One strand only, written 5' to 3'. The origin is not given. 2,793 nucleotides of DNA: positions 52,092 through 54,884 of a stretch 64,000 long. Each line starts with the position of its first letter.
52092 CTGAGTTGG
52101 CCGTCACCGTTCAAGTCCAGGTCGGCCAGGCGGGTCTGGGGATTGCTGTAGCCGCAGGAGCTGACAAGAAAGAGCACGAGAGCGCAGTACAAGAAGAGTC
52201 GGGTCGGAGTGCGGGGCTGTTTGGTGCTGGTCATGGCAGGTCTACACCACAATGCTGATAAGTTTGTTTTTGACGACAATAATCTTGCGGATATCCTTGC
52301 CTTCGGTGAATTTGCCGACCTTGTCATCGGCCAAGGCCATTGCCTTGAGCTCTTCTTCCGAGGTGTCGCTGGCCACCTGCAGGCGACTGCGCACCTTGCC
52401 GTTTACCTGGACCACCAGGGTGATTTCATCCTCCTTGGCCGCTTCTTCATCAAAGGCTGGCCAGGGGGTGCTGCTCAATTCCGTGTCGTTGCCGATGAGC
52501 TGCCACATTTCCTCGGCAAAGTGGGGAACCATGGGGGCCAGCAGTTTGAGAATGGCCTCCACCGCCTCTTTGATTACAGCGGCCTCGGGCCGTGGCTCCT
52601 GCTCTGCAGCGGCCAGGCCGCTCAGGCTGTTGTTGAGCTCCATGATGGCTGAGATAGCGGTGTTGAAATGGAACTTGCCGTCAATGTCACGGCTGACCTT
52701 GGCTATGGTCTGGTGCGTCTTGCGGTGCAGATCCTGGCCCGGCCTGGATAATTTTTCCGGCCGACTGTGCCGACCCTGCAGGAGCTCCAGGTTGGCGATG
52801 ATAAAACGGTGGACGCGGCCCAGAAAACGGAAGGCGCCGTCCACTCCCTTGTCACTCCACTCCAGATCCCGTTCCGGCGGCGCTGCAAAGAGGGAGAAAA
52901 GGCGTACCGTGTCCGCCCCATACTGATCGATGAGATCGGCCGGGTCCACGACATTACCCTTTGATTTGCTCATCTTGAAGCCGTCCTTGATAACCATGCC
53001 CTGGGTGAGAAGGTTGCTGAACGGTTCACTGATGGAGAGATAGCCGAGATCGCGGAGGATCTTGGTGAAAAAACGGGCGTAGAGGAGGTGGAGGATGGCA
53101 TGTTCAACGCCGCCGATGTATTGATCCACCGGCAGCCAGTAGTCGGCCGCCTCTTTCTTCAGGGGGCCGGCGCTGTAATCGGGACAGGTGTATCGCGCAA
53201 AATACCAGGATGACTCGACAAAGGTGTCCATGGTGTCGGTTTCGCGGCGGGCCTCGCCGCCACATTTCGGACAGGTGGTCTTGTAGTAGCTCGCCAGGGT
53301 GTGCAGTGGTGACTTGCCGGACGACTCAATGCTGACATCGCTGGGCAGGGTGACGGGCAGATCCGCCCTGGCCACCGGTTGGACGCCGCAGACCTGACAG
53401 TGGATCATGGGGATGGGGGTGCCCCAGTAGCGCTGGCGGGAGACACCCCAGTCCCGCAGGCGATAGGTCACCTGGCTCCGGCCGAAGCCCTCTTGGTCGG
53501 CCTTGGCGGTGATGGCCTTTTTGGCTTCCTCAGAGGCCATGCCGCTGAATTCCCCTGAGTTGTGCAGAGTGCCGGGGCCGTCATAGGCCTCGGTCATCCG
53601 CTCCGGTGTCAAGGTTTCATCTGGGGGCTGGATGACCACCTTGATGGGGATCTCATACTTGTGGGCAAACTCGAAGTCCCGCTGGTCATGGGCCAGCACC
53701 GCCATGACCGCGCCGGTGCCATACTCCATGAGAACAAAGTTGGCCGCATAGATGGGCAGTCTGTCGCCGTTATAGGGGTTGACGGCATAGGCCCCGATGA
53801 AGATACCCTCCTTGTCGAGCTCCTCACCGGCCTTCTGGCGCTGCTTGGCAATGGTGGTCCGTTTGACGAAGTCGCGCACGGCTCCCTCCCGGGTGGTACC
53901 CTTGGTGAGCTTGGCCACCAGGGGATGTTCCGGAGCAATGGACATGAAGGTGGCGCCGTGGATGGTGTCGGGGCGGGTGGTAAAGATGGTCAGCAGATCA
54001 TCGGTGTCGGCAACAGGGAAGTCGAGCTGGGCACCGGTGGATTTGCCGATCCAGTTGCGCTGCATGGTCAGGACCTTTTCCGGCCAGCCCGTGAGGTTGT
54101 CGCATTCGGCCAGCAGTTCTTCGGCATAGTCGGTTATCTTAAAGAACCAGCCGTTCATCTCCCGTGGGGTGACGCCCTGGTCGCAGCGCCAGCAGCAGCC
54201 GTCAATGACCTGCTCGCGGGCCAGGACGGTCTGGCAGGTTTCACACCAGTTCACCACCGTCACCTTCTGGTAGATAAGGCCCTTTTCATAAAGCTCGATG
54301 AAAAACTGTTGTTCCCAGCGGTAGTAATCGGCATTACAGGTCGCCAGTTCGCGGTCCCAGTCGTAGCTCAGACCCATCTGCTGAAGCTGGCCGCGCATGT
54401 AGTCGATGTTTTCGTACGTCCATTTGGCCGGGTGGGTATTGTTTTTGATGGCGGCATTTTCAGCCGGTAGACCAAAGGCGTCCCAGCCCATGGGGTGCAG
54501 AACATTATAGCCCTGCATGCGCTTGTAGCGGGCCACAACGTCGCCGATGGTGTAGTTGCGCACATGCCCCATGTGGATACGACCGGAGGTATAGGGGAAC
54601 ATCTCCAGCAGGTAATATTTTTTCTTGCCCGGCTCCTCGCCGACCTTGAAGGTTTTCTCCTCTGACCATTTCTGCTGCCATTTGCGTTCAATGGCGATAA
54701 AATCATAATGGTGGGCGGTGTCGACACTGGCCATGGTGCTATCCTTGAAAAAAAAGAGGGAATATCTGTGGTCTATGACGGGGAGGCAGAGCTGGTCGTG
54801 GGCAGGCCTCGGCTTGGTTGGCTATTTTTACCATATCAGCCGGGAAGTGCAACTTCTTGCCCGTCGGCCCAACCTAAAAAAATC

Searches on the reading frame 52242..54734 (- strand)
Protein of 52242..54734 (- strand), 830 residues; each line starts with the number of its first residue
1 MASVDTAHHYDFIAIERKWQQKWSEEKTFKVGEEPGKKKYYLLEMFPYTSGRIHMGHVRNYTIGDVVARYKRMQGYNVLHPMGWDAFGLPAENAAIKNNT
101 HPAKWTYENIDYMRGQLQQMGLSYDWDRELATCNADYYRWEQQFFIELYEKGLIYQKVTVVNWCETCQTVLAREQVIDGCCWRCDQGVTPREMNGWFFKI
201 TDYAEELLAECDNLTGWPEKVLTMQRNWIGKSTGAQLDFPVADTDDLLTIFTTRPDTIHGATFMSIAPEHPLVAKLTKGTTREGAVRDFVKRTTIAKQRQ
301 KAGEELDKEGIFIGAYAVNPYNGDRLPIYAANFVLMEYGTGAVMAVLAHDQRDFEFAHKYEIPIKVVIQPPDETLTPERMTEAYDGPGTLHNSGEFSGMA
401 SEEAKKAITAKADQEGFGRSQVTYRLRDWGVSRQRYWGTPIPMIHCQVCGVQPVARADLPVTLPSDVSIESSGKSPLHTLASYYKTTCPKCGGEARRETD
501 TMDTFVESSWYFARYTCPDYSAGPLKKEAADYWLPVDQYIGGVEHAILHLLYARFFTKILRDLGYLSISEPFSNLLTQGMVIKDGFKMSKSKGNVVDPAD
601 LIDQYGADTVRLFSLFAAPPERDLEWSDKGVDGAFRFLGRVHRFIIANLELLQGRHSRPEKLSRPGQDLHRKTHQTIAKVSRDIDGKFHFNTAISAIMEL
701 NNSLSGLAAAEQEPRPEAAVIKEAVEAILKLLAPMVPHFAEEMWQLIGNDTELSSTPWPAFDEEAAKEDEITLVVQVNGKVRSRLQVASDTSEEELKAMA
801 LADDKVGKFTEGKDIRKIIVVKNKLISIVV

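Call 30: find_encoding_contigs(protein=window:52242-54734:-, flank=10000, max_places=1)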
Protein window:52242-54734:- (830 aa): no gene with exactly this product is on record in the collection.
